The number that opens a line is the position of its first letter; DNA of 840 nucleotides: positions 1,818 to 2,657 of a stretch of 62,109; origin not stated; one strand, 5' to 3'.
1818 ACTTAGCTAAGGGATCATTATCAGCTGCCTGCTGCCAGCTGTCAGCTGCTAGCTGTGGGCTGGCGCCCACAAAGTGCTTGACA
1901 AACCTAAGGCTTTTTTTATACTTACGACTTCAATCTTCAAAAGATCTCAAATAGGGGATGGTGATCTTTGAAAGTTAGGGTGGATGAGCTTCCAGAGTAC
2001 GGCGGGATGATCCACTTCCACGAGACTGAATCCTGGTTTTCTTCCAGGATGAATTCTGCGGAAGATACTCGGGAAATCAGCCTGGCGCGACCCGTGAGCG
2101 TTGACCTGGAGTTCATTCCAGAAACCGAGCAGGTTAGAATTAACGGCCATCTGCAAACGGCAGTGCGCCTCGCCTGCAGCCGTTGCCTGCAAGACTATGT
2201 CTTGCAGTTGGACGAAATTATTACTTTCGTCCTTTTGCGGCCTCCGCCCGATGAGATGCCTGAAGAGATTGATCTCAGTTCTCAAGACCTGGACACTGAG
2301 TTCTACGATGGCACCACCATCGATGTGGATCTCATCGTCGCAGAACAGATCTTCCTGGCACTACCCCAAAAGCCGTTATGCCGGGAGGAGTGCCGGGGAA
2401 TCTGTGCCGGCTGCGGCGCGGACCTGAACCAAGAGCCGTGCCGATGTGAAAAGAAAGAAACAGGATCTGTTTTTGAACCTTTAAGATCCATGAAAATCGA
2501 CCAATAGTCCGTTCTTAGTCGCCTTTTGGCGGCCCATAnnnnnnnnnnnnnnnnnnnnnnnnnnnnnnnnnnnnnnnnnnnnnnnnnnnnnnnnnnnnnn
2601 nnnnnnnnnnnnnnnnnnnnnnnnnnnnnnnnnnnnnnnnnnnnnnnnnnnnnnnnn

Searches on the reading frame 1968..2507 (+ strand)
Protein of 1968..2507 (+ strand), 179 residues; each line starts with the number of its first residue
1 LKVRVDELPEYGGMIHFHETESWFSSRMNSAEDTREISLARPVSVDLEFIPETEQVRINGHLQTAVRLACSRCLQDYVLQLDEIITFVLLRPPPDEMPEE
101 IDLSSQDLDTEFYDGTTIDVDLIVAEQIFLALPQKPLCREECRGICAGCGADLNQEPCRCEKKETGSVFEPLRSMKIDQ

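Call 66: search_protein_families(library=pfam, max_evalue=0.00001, proteins=[window:1968-2507:+])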
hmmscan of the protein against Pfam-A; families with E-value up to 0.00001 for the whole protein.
window:1968-2507:+ (179 aa): 1 family
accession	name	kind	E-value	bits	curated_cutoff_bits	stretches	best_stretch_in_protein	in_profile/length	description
PF02620.22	YceD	-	1.3e-27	96.7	33.2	1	59-175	2-118/119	Large ribosomal RNA subunit accumulation protein YceD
